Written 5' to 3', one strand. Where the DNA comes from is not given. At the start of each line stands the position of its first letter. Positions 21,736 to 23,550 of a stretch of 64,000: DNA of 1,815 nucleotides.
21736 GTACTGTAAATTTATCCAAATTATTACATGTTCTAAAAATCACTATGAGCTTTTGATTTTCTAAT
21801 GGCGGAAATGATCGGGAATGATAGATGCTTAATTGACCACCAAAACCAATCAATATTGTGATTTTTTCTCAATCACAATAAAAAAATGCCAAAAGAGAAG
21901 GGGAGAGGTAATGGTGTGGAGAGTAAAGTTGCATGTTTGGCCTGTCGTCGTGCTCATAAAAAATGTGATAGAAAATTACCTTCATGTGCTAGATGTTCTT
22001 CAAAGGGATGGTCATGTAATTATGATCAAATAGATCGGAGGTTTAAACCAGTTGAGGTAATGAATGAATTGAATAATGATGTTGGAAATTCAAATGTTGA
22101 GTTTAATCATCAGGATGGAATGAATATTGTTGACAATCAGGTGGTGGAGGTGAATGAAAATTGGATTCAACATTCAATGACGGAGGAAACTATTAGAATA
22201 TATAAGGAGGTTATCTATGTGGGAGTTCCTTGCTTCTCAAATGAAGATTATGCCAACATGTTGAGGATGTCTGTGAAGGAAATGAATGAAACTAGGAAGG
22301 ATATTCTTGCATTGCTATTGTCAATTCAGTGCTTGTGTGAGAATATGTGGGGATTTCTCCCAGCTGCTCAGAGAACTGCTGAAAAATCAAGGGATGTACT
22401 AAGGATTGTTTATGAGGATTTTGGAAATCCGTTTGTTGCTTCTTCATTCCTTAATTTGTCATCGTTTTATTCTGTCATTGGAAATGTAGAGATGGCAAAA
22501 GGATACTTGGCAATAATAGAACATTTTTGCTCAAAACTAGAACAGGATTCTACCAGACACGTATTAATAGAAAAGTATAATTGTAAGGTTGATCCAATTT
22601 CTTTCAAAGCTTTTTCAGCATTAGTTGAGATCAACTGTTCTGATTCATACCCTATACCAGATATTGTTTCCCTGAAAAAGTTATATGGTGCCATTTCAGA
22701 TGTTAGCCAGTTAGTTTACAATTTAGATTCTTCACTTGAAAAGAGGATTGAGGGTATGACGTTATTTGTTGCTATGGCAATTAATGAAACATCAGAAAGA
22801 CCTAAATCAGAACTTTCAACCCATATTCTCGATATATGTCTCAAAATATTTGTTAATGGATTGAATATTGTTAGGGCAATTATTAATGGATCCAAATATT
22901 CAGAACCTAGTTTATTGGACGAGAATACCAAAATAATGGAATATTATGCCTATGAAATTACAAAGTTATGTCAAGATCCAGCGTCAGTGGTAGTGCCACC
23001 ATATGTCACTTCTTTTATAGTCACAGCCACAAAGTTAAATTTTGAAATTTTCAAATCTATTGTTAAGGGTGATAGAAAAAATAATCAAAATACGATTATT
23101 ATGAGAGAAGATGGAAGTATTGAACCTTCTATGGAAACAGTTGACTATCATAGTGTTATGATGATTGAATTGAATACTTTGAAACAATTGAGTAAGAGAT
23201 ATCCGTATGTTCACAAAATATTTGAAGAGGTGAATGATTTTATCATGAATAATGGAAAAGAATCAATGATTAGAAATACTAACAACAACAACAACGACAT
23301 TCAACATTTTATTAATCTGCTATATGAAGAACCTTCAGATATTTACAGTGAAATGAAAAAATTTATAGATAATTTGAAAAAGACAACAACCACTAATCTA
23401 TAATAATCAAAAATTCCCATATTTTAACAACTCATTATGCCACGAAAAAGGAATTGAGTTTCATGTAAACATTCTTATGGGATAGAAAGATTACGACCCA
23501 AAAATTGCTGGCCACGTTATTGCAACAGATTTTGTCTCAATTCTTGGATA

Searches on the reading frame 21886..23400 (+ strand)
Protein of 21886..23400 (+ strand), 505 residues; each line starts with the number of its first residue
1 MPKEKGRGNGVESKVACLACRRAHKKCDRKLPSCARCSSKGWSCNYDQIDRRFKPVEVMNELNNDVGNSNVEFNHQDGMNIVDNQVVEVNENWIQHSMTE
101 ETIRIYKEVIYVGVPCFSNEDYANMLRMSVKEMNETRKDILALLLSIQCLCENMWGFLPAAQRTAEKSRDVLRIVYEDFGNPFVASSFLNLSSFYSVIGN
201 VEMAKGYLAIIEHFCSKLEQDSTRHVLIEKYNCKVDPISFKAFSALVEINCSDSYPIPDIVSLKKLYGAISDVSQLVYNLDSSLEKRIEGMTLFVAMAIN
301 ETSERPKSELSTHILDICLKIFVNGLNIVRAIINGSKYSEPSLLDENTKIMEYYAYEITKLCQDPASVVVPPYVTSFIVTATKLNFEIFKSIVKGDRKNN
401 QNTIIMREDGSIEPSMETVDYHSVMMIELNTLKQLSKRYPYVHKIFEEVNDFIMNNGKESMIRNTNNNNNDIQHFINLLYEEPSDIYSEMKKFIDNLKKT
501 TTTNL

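Call 22: list_cluster_members(proteins=[window:21886-23400:+, window:23520-25010:-, window:25398-26795:+, window:26877-28235:+, window:29832-31028:+, window:33719-35173:-, window:36445-38958:+, window:39078-41525:-, window:49935-51191:-, window:54099-55157:-])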
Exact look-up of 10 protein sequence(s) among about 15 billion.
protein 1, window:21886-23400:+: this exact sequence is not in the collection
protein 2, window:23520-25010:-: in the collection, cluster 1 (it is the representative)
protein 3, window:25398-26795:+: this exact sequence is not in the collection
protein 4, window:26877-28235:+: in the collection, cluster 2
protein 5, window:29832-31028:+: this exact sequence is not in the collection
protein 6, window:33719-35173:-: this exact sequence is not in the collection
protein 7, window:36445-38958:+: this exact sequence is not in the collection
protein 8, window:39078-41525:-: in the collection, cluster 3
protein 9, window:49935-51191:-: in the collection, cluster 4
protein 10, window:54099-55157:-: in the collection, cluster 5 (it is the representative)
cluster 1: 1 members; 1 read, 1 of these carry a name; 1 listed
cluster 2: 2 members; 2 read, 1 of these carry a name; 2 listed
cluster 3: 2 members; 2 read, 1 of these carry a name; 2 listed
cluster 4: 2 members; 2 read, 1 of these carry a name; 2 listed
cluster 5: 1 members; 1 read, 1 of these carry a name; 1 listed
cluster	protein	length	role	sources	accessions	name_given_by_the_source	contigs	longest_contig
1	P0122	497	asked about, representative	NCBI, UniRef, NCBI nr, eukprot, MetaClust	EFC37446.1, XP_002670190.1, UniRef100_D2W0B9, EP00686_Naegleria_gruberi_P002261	predicted protein [Naegleria gruberi] | Predicted protein n=1 Tax=Naegleria gruberi TaxID=5762 RepID=D2W0B9_NAEGR | uncharacterized protein NAEGRDRAFT_74804 [Naegleria gruberi]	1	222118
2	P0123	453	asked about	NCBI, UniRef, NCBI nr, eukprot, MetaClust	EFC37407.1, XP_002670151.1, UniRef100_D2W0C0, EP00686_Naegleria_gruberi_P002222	beta-tubulin [Naegleria gruberi] | Beta-tubulin n=1 Tax=Naegleria gruberi TaxID=5762 RepID=D2W0C0_NAEGR | XP_002670151.1 beta-tubulin [Naegleria gruberi]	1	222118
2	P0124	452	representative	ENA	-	-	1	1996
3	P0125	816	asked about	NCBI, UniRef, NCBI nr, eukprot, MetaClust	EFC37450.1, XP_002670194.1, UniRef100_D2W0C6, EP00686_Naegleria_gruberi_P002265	predicted protein [Naegleria gruberi] | Predicted protein n=1 Tax=Naegleria gruberi TaxID=5762 RepID=D2W0C6_NAEGR | uncharacterized protein NAEGRDRAFT_74811 [Naegleria gruberi]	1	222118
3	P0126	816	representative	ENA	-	-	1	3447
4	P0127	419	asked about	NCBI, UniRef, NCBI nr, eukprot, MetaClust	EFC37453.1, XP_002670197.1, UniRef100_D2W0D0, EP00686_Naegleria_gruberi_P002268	predicted protein [Naegleria gruberi] | Predicted protein n=1 Tax=Naegleria gruberi TaxID=5762 RepID=D2W0D0_NAEGR | uncharacterized protein NAEGRDRAFT_53696 [Naegleria gruberi]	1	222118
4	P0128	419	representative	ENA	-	-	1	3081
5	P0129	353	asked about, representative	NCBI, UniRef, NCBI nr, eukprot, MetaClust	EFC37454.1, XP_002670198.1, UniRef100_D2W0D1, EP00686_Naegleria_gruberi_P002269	predicted protein [Naegleria gruberi] | Predicted protein n=1 Tax=Naegleria gruberi TaxID=5762 RepID=D2W0D1_NAEGR | uncharacterized protein NAEGRDRAFT_74817 [Naegleria gruberi]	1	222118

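Call 28: find_encoding_contigs(protein=P0122, flank=10000, max_places=6)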
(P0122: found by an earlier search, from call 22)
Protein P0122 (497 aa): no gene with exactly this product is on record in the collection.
